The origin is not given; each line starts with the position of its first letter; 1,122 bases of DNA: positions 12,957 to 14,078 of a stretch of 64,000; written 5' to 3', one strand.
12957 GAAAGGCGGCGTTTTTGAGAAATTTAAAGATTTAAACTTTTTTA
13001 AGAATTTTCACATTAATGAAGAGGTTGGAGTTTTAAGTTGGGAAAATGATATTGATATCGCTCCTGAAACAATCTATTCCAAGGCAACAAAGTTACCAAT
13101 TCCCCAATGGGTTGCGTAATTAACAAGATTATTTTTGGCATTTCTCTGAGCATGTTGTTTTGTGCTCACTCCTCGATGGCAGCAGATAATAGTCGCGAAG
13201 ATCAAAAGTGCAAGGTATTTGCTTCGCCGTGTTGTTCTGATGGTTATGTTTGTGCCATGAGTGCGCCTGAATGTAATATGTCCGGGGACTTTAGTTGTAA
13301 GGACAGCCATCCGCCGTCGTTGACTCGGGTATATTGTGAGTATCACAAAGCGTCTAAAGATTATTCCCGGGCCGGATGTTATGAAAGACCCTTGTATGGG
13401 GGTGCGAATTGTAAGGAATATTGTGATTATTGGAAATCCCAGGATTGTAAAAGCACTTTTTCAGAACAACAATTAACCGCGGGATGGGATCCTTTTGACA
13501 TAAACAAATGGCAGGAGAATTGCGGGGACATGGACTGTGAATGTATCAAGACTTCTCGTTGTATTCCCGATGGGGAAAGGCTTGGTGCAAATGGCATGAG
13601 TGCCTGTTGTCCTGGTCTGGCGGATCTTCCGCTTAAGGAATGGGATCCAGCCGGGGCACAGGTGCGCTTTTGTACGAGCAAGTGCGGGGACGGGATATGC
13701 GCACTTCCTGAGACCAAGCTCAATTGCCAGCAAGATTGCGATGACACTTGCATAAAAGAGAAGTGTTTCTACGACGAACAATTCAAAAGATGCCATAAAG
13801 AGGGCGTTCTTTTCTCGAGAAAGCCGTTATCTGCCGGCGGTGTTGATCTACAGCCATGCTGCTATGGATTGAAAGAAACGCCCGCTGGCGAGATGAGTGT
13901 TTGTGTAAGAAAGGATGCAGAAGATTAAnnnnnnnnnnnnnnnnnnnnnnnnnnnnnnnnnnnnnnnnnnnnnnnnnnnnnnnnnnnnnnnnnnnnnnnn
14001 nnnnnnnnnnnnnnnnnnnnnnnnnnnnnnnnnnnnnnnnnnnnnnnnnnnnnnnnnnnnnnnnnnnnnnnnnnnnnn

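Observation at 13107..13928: Secreted, extremely cysteine-rich protein with three CC-containing repeats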

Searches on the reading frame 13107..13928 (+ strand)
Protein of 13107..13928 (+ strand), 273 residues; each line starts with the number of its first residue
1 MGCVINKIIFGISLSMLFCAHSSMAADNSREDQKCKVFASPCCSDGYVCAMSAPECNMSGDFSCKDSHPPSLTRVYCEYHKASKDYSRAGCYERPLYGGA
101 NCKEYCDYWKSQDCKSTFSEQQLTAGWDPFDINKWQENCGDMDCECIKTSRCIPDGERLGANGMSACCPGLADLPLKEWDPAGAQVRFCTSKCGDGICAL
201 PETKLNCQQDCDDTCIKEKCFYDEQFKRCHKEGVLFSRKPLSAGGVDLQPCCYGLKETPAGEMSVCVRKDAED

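Call 4: search_protein_families(library=pfam, proteins=[window:13107-13928:+], max_evalue=1)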
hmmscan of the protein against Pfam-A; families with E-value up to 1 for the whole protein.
window:13107-13928:+ (273 aa): 1 family
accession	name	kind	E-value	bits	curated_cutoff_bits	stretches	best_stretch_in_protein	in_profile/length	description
PF10866.13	DUF2704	-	0.03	14.6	22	1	187-224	122-157/167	Protein of unknown function (DUF2704)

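Call 5: find_homologous_proteins(query=window:13107-13925:+, max_evalue=0.01)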
Query window:13107-13925:+ (273 aa): 2 proteins with E <= 0.01 among 210 candidates.
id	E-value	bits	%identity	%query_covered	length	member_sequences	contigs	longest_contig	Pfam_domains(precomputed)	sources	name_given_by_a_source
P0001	5.5e-39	153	49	53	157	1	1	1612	-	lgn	-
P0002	9.7e-28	116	48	43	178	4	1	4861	-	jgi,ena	-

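Call 6: search_solved_structures(query=window:13107-13925:+, max_evalue=10, show_alignments=2)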
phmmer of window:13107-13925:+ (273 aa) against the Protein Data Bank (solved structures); distinct sequences matched with E-value up to 10: 2.
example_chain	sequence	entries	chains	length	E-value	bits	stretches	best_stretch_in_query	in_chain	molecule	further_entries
4zda_A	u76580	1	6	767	0.84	12.4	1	190-238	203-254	Isocitrate dehydrogenase (NADP) Icd2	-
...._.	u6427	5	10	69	1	12.1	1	97-148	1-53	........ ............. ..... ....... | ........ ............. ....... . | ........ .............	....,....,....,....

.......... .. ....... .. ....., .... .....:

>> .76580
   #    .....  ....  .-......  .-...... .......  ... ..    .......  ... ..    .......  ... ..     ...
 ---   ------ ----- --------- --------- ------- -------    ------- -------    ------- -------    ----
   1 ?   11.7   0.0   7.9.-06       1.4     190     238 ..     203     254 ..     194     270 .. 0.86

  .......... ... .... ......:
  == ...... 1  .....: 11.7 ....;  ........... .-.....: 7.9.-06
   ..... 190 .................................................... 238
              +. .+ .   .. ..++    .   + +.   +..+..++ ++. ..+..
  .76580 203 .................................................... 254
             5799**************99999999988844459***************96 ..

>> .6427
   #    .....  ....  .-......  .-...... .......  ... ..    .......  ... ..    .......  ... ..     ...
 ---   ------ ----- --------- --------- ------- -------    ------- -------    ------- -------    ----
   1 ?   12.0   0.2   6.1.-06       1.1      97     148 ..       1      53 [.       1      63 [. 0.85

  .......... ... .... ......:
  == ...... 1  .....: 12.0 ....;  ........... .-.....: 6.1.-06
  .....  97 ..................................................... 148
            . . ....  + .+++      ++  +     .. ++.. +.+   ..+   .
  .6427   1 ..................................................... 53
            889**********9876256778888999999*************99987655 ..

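Call 8: find_encoding_contigs(protein=P0002, flank=5000)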
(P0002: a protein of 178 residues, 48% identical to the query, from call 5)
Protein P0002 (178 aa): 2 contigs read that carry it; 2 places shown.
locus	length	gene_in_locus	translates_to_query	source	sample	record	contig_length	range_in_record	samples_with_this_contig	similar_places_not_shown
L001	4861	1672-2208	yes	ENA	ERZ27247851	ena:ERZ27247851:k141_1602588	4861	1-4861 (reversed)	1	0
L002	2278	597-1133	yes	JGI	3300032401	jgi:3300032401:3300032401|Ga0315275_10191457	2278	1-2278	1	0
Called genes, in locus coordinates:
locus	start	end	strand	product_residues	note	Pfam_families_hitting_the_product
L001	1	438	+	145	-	?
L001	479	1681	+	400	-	PF04412:AcnX, PF28403:AcnX_2nd, PF00330:Aconitase (weak), PF28406:AcnX_3rd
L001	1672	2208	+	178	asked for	-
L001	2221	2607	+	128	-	PF01989:AcnX_swivel_put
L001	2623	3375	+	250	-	PF02535:Zip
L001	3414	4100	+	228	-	PF12773:DZR (weak), PF13240:Zn_Ribbon_1, PF24463:DUF7577 (weak)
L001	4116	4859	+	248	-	?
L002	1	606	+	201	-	?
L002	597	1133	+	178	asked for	-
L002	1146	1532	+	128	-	PF01989:AcnX_swivel_put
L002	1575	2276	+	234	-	?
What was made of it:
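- One homologue sits inside an AcnX enzyme operon (call 8).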

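Call 9: find_encoding_contigs(protein=P0001, flank=5000)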
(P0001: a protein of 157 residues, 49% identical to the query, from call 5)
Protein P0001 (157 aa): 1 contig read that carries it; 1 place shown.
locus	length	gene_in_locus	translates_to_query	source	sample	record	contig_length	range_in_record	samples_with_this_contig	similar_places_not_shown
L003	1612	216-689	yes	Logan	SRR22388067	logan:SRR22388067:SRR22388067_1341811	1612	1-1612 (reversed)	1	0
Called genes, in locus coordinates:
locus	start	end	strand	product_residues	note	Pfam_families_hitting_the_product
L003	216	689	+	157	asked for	-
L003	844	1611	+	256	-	?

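Call 13: search_protein_families(library=ncbifam, proteins=[window:13107-13925:+, P0001, P0002], max_evalue=1)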
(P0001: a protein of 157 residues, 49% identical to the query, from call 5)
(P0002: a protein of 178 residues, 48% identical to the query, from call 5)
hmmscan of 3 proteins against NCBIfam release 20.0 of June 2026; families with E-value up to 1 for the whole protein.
window:13107-13925:+ (273 aa): 0 families

P0001 (157 aa): 1 family
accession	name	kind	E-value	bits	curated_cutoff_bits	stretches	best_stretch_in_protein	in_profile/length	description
NF006897.1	PRK09379.1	equivalog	0.15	11.2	441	1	4-36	6-36/298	polyisoprenyl-teichoic acid--peptidoglycan teichoic acid transferase TagU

P0002 (178 aa): 0 families

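Call 15: find_related_loci(query=A2, collection=genome_contigs, flank=8000)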
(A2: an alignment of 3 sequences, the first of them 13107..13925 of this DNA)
Query A2 (273 aa) in genome_contigs; peptide patterns used: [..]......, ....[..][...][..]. (x = any residue, [..] = any of these).
95 stretches matched a pattern, but none encodes a relative of the query by tblastn (E <= 1e-3).

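Call 17: find_related_loci(query=A2, collection=metagenome_contigs, flank=8000)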
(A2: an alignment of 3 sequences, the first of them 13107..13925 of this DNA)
Query A2 (273 aa) in metagenome_contigs; peptide patterns used: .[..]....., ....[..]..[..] (x = any residue, [..] = any of these).
191 stretches matched a pattern; 1 encode a relative of the query (tblastn E <= 1e-3); 1 distinct loci.
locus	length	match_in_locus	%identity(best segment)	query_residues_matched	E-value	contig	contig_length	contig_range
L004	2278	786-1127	48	32-149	1e-32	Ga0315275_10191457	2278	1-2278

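Call 18: find_related_loci(query=A2, collection=viral_contigs, flank=8000)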
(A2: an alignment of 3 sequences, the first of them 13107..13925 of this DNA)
Query A2 (273 aa) in viral_contigs; peptide patterns used: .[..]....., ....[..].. (x = any residue, [..] = any of these).
27 stretches matched a pattern, but none encodes a relative of the query by tblastn (E <= 1e-3).

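Call 20: search_protein_representatives(alignment_id=A2)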
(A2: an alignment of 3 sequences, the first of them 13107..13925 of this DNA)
Query: 3 sequences, 152 profile positions. Proteins with E-value up to 0.001 (for the whole library): 5; up to 1e-10: 4; up to 1e-30: 3. The best 5 are listed.
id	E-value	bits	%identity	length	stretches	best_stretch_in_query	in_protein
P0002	3.1e-56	206.4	-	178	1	28-149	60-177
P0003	2.4e-49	184.0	-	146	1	12-134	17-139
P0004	1.5e-39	152.2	-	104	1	7-108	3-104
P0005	1.3e-19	87.5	-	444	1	27-149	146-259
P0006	7.8e-04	36.3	-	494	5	102-128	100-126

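Call 22: find_encoding_contigs(protein=P0004, flank=8000)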
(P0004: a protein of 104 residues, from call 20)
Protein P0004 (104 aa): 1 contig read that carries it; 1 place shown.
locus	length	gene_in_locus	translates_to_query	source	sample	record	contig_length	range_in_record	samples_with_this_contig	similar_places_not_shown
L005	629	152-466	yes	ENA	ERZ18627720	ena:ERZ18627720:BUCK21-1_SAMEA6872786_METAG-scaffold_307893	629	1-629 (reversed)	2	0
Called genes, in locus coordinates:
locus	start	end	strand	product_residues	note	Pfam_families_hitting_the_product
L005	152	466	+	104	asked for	-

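Call 23: find_encoding_contigs(protein=P0005, flank=8000)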
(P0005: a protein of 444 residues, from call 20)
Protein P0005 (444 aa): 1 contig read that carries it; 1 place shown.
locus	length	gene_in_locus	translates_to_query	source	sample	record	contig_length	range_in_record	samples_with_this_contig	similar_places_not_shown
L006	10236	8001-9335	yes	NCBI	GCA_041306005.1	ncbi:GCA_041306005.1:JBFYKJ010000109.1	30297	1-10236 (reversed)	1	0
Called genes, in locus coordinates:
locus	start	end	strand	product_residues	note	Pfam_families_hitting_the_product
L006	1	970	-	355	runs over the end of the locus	PF00266:Aminotran_5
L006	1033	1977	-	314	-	PF00586:AIRS, PF02769:AIRS_C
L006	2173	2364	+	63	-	PF00313:CSD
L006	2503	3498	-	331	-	PF00579:tRNA-synt_1b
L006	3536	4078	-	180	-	-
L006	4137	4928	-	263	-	PF02475:TRM5-TYW2_MTfase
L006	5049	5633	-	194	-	PF02676:TYW3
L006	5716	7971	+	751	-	PF01751:Toprim, PF01131:Topoisom_bac, PF01396:Zn_ribbon_Top1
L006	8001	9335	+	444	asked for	-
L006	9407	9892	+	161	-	PF13404:HTH_AsnC-type, PF13412:HTH_24, PF22451:NirdL-like_HTH (weak), PF01037:AsnC_trans_reg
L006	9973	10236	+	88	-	?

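Call 24: find_encoding_contigs(protein=P0003, flank=8000)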
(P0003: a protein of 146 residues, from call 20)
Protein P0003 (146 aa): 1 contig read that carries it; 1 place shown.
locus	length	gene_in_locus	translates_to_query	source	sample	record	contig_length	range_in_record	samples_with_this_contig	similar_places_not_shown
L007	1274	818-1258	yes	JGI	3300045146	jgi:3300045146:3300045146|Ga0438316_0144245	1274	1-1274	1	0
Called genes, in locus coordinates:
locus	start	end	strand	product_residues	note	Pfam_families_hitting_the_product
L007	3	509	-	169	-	?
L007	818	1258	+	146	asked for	-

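Call 32: predict_structure(alignment_id=A3)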
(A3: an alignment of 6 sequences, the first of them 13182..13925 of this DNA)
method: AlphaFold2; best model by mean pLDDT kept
length: 248 residues; sequences in the alignment: 6
mean_pLDDT: 42.5   pTM: 0.33
mean pLDDT of the five models: 42.5, 37.8, 34.6, 32.9, 32.6
residues with pLDDT >= 90: 0; 70-90: 22; 50-70: 61; < 50: 165
segments of 3 or more residues with pLDDT < 50: 1-7, 34-48, 73-75, 115-248
pLDDT, mean of each block of 10 residues (from residue 1): 41 64 69 48 45 75 73 55 62 57 51 48 29 25 24 25 23 26 32 38 38 25 25 32 32
secondary structure, 60 per line:
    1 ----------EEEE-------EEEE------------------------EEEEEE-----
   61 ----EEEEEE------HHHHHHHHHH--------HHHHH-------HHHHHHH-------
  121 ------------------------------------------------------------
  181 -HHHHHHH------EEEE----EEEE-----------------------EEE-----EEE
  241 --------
elements in order: E11-14 E22-25 E50-55 E65-70 H77-86 H95-99 H107-113 H182-188 E195-198 E203-206 E230-232 E238-240

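Call 40: search_protein_families(library=pfam, proteins=[P0005, P0002, P0001, P0003], max_evalue=5)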
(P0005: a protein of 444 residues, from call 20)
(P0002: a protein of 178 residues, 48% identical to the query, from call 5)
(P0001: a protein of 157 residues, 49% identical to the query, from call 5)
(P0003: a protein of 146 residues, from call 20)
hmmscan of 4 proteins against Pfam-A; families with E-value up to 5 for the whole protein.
P0005 (444 aa): 0 families

P0002 (178 aa): 0 families

P0001 (157 aa): 2 families
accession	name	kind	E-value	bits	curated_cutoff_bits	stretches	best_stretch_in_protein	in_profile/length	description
PF15701.10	DUF4668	-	0.054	13.8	27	1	2-47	36-81/162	Domain of unknown function (DUF4668)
PF20130.4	DUF6520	-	0.057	14.2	25.4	1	1-84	1-73/83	Family of unknown function (DUF6520)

P0003 (146 aa): 0 families
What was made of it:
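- Closest known: CGDG-type cysteine-rich repeats of bacterial surface proteins. Different: No NCBIfam or Pfam match to these families (calls 4, 13, 40).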
